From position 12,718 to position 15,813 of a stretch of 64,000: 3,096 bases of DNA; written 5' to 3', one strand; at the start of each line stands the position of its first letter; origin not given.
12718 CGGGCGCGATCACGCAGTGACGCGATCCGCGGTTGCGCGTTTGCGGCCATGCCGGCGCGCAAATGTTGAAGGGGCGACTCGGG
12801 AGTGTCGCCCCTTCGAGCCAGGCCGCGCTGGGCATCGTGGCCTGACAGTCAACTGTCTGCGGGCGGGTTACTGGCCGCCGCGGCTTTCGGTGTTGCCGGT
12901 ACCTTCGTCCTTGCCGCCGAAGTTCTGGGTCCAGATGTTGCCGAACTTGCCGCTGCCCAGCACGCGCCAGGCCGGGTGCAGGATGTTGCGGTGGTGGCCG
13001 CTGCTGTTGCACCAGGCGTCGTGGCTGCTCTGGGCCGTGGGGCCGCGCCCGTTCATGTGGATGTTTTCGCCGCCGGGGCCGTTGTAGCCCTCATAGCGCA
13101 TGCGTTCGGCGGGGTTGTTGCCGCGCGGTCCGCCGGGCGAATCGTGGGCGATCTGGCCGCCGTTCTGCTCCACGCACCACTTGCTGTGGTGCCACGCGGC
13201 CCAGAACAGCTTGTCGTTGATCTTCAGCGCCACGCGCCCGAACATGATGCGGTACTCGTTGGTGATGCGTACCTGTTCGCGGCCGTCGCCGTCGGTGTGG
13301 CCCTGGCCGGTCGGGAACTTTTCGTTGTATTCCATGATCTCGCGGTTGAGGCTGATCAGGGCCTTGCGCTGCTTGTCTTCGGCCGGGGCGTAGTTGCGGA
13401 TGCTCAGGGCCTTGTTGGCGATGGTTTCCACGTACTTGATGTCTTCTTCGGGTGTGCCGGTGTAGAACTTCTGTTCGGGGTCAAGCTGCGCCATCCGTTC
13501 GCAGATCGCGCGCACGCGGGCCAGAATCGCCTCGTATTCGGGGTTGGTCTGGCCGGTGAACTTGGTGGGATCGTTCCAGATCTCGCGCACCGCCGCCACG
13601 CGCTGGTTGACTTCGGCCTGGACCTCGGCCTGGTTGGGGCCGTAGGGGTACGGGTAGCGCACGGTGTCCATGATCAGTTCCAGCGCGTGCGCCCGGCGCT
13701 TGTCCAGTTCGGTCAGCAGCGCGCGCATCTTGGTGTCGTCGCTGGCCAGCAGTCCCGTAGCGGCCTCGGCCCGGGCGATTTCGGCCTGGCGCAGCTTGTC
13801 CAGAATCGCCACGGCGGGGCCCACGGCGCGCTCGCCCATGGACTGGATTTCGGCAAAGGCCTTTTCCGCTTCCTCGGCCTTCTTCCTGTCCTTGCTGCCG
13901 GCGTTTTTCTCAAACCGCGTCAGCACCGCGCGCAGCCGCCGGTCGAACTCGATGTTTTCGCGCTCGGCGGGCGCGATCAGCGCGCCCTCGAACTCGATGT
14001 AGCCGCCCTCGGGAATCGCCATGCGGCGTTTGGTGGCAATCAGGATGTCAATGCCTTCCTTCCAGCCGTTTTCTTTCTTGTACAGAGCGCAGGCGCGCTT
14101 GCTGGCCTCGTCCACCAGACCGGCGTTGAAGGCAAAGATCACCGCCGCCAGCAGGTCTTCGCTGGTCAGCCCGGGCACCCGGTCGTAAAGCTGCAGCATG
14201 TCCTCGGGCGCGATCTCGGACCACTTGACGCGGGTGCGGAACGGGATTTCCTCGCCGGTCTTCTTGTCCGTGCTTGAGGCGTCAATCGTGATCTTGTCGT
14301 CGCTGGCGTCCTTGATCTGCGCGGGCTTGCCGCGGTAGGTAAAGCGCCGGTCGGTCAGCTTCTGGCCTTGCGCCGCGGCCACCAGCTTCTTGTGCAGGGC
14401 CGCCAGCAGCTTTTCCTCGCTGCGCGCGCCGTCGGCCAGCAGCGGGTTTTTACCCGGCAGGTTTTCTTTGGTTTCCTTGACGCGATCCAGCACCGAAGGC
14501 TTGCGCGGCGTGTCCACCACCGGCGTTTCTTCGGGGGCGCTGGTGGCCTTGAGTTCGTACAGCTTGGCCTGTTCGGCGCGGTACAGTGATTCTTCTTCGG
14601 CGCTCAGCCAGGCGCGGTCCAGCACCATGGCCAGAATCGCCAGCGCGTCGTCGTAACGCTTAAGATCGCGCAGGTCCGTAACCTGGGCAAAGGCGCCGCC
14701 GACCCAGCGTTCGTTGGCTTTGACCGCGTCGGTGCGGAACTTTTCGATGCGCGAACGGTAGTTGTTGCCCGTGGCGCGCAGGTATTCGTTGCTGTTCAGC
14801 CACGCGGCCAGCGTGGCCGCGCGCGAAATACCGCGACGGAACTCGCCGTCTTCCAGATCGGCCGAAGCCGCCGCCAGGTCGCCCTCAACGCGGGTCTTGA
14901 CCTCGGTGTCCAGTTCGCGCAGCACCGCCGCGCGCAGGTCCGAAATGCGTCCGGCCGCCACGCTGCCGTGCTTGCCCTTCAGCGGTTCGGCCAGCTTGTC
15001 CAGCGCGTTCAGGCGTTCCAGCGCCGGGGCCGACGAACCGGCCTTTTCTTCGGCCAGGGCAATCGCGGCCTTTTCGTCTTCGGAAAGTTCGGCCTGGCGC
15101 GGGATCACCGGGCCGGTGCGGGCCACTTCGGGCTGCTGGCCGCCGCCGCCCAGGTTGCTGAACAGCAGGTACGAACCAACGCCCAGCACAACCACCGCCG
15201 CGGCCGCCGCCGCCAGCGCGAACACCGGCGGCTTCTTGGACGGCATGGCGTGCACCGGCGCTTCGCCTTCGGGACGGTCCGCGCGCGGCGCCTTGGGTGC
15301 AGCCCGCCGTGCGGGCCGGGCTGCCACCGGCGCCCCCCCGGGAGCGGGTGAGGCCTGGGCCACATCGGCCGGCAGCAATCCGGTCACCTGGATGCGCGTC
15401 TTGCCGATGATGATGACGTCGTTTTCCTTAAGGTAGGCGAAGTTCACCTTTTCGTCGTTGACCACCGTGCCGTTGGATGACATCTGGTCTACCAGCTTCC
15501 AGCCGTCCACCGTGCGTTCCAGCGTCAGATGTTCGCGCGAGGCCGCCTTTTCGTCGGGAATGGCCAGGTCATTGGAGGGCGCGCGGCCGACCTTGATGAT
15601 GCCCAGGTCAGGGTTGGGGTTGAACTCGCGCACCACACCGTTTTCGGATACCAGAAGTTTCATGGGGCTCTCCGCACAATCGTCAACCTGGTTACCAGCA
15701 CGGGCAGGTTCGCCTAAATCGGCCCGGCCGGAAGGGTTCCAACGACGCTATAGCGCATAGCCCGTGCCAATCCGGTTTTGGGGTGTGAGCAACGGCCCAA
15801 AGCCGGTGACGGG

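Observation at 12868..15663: FHA domain fused through a single TM helix to a ~600-aa coiled-coil region and a C-terminal CAP (PR-1/SCP) domain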

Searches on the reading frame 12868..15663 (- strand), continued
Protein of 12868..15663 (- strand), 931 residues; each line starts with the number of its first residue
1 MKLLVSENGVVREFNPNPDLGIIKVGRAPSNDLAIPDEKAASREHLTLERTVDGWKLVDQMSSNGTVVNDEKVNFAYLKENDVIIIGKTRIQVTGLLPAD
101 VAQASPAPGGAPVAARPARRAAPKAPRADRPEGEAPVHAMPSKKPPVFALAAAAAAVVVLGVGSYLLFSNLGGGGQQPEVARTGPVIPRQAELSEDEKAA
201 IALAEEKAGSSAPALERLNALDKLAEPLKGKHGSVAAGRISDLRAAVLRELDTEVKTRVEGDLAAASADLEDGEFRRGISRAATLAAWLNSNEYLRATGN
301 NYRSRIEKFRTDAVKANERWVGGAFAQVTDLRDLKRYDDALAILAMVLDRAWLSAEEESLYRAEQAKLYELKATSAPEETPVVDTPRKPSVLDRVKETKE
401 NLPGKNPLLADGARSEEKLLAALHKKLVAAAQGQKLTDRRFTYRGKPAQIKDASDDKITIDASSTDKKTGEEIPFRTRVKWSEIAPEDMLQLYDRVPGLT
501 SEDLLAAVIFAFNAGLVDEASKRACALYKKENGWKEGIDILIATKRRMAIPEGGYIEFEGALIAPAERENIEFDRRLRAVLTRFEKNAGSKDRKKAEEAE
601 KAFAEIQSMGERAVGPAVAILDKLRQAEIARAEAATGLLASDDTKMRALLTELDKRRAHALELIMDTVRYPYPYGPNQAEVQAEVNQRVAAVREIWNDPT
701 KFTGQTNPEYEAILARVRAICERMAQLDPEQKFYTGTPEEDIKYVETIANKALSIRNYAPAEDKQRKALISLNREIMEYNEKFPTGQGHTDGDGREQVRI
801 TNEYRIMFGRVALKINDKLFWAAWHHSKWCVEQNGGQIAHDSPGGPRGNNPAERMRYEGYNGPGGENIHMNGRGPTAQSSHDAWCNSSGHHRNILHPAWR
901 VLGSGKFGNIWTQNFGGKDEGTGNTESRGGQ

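Call 27: predict_structure(alignment_id=A1)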
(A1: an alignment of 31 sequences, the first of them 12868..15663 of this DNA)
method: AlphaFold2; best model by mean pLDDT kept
length: 931 residues; sequences in the alignment: 31
mean_pLDDT: 79.4   pTM: 0.41
mean pLDDT of the five models: 79.4, 78.7, 73.8, 70.6, 68.3
residues with pLDDT >= 90: 344; 70-90: 391; 50-70: 77; < 50: 119
segments of 3 or more residues with pLDDT < 50: 98-191, 377-400
pLDDT, mean of each block of 10 residues (from residue 1): 86 78 88 89 89 82 77 87 91 71 30 33 33 33 35 43 37 33 35 71 90 91 81 75 92 93 95 93 94 90 93 95 90 86 94 92 91 62 36 39 77 90 94 89 89 91 80 86 92 92 95 92 92 90 88 85 87 88 88 90 91 89 87 65 75 92 85 71 87 82 70 87 90 81 66 65 81 92 88 88 90 95 90 79 77 89 79 65 67 87 88 91 85 65
secondary structure, 60 per line:
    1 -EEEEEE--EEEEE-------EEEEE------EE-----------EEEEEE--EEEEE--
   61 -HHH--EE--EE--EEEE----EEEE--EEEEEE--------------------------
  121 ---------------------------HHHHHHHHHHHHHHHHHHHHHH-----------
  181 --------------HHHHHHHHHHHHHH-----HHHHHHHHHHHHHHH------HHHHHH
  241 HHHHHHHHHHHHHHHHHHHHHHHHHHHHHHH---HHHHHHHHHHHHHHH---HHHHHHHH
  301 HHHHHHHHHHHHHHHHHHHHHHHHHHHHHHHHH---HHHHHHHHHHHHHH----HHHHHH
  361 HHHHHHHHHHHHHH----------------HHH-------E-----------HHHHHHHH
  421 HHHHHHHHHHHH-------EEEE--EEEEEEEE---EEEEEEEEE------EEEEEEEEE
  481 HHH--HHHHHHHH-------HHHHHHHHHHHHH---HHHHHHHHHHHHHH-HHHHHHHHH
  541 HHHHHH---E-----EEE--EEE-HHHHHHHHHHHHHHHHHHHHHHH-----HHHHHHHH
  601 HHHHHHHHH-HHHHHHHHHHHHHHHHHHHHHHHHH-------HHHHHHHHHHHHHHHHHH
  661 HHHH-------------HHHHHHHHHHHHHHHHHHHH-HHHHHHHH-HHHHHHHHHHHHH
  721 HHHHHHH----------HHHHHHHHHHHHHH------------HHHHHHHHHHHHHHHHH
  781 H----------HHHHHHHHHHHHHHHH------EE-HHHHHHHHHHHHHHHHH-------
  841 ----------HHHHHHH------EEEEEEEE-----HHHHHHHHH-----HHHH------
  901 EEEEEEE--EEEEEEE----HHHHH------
elements in order (helices of 4 or more, strands of 3 or more residues): E2-7 E10-14 E22-26 E46-51 E54-58 E75-78 E83-86 E89-94 H148-169 H195-208 H214-228 H235-271 H275-289 H293-333 H337-350 H355-374 H413-432 E440-443 E446-453 E457-465 E472-480 H486-493 H501-513 H517-530 H532-546 E556-558 E561-563 H565-587 H593-609 H611-635 H643-664 H678-697 H699-706 H708-727 H738-751 H764-781 H792-807 H817-833 H851-857 E864-871 H877-885 H891-894 E901-907 E910-916 H921-925
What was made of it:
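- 15229..15378 (-): Disordered Pro/Ala/Arg-rich cytoplasmic linker (residues 96-145). pLDDT 30-43 (call 27).
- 15160..15228 (-): Single transmembrane helix (residues 146-168). AF2 helix 148-169 (call 27).
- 14542..15081 (-): Membrane-proximal periplasmic helical region (residues 195-374), TPR-like. AF2 helices, pLDDT about 90 (call 27).
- On FHA domain (Pfam PF00498): AF2 pLDDT 77-91 over residues 1-95 (call 27).
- Checked: AF2 models it as helix 148-169 (call 27). AF2 (mean pLDDT 79) gives helices of at most about 41 residues separated by loops, a four-strand beta unit (440-480) and a small hairpin (556-563) (call 27).
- There is no obvious way to transmit a signal through a single TM helix followed by a 50-residue disordered linker (call 27).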

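Call 29: fold_search(model_id=the predicted structure, library=pdb)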
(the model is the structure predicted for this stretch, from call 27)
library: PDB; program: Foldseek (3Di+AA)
matches with E <= 10: 535; with E <= 0.001: 28
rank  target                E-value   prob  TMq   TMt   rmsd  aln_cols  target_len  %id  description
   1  6i2p_E                1.7e-05  1.00  0.09  0.76   2.2        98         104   32  Crystal structure of the Mycobacterium tuberculosis PknB kinase domain (L33E mutant) in complex with its substrate Gar (released 2019-05-22)
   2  8p5r_G                3.2e-05  1.00  0.09  0.79   2.3        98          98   31  Crystal structure of full-length, homohexameric 2-oxoglutarate dehydrogenase KGD from Mycobacterium smegmatis in compl (released 2023-08-16)
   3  7rj3_A                3.9e-05  1.00  0.09  0.74   2.2        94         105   31  Crystal Structure of the Forkhead Associated (FHA) Domain of the Glycogen Accumulation Regulator (GarA) from Mycobacte (released 2021-07-28)
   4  6i2p_D                3.9e-05  1.00  0.09  0.70   2.2        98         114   32  Crystal structure of the Mycobacterium tuberculosis PknB kinase domain (L33E mutant) in complex with its substrate Gar (released 2019-05-22)
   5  8p5x_G                3.9e-05  1.00  0.09  0.77   2.4        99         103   28  Single particle cryo-EM structure of the complex between Corynebacterium glutamicum homohexameric 2-oxoglutarate dehyd (released 2023-08-16)
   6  6i2r_B                4.0e-05  1.00  0.09  0.83   2.0        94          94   32  Crystal structure of the SucA domain of Mycobacterium smegmatis KGD (alpha-ketoglutarate decarboxylase), mutant R802A, (released 2019-05-22)
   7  7rj3_C                4.2e-05  1.00  0.09  0.73   2.7       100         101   32  Crystal Structure of the Forkhead Associated (FHA) Domain of the Glycogen Accumulation Regulator (GarA) from Mycobacte (released 2021-07-28)
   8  7rj3_B                4.6e-05  1.00  0.09  0.72   2.5        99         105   34  Crystal Structure of the Forkhead Associated (FHA) Domain of the Glycogen Accumulation Regulator (GarA) from Mycobacte (released 2021-07-28)
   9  3poa_A                4.8e-05  1.00  0.09  0.76   3.1        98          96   26  Structural and functional analysis of phosphothreonine-dependent FHA domain interactions (released 2011-01-26)
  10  6i2q_B                5.3e-05  1.00  0.09  0.80   2.2        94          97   30  Crystal structure of the wild-type SucA domain of Mycobacterium smegmatis KGD (alpha-ketoglutarate decarboxylase), in  (released 2019-05-22)
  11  6i2r_D                6.3e-05  1.00  0.09  0.88   1.8        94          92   31  Crystal structure of the SucA domain of Mycobacterium smegmatis KGD (alpha-ketoglutarate decarboxylase), mutant R802A, (released 2019-05-22)
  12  4qcj                  1.0e-04  1.00  0.09  0.72   2.8       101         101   28  Crystal Structure of OdhI from Corynebacterium glutamicum (released 2014-07-02)
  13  3oun_A                1.2e-04  1.00  0.09  0.85   2.0        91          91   28  Crystal structure of the FhaA FHA domain complexed with the intracellular domain of Rv3910 (released 2012-02-08)
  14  3po8                  1.2e-04  1.00  0.09  0.73   3.1        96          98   26  Structural and functional analysis of phosphothreonine-dependent FHA domain interactions (released 2011-01-26)
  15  6cah_MODEL_1_A        1.4e-04  1.00  0.07  0.57  12.3        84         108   40  NMR-based structure of the FHA-2 domain from Mycobacterium tuberculosis ABC transporter Rv1747 (released 2018-06-20)
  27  4ifa                  8.3e-04  1.00  0.12  0.36   2.9       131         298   22  1.5 Angstrom resolution crystal structure of an extracellular protein containing a SCP domain from Bacillus anthracis st (released 2012-12-26)
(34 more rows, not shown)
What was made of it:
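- On FHA domain (Pfam PF00498): Foldseek to GarA, OdhI, FhaA and Ki67, with TM-score normalised to target 0.7-0.88 (call 29).
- On CAP / SCP / PR-1 superfamily (Pfam PF00188): Foldseek to 4ifa E 8.3e-4, 131 aligned columns, rmsd 2.9 (call 29).
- Closest known: Mycobacterial FHA adaptors FhaA. Same: They read phosphothreonines made by PknB-type kinases and couple them to wall synthesis, division or export (own knowledge; PDB 3oun is FhaA bound to the MviN intracellular domain, call 29).
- Checked: The fold matches GarA/OdhI/FhaA (Foldseek E 1.7e-5, TM-score normalised to target 0.7-0.88, call 29). Foldseek also finds 4ifa (call 29).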

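Call 96: search_protein_families(library=padloc, proteins=[window:12868-15663:-], max_evalue=0.001)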
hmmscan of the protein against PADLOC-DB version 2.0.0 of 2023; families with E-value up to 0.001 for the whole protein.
window:12868-15663:- (931 aa): 0 families

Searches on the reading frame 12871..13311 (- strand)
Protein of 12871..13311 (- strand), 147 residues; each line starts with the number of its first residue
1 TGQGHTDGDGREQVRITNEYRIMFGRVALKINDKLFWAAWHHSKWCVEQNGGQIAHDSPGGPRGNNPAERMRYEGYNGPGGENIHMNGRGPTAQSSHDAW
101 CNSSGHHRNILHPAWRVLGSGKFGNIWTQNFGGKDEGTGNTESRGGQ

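Call 60: search_solved_structures(query=window:12871-13311:-, max_evalue=1, show_alignments=3)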
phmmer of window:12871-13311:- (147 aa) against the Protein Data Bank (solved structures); distinct sequences matched with E-value up to 1: 1.
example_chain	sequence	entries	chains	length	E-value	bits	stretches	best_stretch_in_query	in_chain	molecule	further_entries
4ifa_A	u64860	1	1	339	0.00011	25.4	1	38-131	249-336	Extracellular protein containing a SCP domain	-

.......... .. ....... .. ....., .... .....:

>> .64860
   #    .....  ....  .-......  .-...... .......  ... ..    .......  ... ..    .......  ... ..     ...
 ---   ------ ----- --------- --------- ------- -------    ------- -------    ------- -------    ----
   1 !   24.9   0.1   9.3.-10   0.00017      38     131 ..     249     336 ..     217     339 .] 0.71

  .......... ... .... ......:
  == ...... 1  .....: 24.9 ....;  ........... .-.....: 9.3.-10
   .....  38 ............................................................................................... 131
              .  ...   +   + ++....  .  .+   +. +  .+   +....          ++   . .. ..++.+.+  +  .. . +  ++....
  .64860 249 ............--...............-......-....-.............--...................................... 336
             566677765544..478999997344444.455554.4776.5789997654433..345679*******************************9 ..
